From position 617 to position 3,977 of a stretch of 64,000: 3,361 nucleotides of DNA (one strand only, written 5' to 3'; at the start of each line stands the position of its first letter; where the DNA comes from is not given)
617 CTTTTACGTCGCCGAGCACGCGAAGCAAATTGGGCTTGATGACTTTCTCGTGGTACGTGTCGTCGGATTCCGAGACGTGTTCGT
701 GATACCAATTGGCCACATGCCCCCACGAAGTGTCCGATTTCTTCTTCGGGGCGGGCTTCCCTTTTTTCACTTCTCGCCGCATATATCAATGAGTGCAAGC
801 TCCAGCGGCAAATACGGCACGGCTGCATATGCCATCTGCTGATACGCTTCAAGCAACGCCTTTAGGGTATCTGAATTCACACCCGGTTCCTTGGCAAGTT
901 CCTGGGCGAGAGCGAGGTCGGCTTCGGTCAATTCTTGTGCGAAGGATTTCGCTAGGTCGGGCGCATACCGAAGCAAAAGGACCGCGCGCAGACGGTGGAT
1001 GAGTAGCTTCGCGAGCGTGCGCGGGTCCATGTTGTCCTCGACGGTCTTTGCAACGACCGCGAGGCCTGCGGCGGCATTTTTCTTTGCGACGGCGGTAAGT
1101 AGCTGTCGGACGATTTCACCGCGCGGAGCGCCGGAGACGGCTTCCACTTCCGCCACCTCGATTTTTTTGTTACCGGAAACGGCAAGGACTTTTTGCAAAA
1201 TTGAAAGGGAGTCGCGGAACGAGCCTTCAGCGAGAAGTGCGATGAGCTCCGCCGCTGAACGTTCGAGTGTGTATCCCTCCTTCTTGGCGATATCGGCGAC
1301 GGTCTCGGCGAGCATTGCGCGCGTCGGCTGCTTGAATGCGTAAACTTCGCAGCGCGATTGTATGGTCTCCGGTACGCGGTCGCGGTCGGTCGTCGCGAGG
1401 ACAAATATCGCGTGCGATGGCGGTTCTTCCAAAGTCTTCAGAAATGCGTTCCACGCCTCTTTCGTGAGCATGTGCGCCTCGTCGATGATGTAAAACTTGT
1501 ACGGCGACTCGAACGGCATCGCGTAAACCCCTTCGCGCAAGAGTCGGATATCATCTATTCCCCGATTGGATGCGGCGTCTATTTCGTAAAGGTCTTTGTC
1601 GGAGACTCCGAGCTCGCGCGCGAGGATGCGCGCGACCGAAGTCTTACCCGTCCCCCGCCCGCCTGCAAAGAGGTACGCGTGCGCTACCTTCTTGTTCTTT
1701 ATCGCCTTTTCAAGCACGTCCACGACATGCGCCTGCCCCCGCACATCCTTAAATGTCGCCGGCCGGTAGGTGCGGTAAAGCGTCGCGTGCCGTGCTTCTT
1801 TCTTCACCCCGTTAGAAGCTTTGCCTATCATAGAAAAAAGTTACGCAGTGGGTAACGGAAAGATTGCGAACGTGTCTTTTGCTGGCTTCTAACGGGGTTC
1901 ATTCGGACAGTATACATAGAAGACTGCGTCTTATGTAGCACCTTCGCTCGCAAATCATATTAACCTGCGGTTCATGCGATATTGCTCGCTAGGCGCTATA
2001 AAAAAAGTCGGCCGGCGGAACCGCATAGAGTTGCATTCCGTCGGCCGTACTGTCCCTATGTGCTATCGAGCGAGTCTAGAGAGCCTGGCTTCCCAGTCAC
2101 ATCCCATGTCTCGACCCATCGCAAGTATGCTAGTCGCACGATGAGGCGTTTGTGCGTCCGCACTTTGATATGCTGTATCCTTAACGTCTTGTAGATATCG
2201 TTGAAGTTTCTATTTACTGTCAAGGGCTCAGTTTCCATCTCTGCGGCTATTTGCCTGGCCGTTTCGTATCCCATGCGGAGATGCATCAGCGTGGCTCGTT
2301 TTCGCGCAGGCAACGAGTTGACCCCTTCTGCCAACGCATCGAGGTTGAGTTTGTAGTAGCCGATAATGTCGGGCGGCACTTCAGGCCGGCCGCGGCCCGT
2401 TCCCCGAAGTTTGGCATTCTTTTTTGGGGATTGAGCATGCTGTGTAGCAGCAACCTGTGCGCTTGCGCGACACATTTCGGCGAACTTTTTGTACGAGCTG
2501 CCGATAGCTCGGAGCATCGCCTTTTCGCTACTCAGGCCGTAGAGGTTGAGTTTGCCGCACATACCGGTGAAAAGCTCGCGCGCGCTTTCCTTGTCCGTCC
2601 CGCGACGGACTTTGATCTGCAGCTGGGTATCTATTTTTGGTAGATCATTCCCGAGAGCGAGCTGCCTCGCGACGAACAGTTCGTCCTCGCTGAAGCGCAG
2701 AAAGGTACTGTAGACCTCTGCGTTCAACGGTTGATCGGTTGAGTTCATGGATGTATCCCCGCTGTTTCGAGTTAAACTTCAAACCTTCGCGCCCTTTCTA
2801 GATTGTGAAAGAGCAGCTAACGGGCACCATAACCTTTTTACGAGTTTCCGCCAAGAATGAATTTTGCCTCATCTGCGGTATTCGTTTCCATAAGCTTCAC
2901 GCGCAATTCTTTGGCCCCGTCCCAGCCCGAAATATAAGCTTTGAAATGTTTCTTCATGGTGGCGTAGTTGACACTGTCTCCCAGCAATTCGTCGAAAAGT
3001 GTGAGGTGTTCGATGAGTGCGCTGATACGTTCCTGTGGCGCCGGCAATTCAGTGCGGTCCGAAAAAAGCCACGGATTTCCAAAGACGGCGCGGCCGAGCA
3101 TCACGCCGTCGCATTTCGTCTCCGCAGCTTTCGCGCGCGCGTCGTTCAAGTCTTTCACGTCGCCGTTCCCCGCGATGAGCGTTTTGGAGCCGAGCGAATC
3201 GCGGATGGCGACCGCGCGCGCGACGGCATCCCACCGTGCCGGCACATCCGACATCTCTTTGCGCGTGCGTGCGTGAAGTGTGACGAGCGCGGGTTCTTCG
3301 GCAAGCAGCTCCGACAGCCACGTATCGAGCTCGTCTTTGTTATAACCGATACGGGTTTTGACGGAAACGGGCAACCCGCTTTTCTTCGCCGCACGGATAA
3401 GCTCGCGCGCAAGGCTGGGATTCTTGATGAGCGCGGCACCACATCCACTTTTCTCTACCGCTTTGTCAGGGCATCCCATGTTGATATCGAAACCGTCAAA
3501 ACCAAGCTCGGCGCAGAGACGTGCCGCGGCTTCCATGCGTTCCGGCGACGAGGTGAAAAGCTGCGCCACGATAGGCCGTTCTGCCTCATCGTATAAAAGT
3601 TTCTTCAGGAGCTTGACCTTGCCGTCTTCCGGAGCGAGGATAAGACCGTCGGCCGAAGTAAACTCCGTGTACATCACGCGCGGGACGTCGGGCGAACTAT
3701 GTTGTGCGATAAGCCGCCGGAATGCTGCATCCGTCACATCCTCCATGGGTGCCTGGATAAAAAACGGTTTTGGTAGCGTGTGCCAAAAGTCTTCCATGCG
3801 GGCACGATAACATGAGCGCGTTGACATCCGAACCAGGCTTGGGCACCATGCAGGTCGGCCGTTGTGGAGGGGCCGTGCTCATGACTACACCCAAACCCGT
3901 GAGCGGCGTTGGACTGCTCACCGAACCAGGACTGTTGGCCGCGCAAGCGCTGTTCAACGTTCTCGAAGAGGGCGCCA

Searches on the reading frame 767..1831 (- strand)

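Call 82: search_protein_families(library=pfam, proteins=[window:767-1831:-], max_evalue=0.0001)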
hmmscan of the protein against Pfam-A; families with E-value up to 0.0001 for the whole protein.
window:767-1831:- (354 aa): 8 families
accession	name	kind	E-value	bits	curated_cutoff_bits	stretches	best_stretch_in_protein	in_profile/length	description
PF13177.12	DNA_pol3_delta2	-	9.1e-34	117.2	27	2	89-168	80-159/161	DNA polymerase III, delta subunit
PF00004.35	AAA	-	1e-12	49.1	21.2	1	54-165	2-127/131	ATPase family associated with various cellular activities (AAA)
PF22608.2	DNAX_ATPase_lid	-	7.3e-08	32.5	27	1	176-220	4-48/49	DNA polymerase III clamp loader subunit, ATPase lid domain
PF12169.13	DNA_pol3_gamma3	-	3.9e-06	27.1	24.4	1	226-351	3-128/143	DNA polymerase III subunits gamma and tau domain III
PF06068.19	TIP49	-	5.1e-06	26.3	23.8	0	37-76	36-76/347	TIP49 P-loop domain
PF05496.18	RuvB_N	-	6.3e-06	26.5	27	1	23-78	2-61/159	Holliday junction DNA helicase RuvB P-loop domain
PF13401.12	AAA_22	-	7e-06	26.8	27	0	54-95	9-50/130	AAA domain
PF13604.12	AAA_30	-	9.5e-05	22.6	27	0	55-138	23-116/191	AAA domain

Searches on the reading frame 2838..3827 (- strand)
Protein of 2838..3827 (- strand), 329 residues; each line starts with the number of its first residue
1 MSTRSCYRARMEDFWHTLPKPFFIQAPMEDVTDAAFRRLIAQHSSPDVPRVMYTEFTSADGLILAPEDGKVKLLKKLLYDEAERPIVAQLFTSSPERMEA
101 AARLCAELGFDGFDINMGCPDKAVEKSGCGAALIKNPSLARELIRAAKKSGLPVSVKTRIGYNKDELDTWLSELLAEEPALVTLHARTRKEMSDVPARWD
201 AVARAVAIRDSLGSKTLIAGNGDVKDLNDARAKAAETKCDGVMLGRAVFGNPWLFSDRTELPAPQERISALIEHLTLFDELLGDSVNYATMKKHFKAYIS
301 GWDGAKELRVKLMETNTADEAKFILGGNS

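Call 82: search_protein_families(library=pfam, proteins=[window:2838-3827:-], max_evalue=0.0001)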
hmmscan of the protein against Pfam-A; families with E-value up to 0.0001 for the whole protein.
window:2838-3827:- (329 aa): 1 family
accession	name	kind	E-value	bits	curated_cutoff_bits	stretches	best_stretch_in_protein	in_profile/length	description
PF01207.24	Dus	-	1e-55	189.5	20.4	1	25-321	2-298/311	Dihydrouridine synthase (Dus)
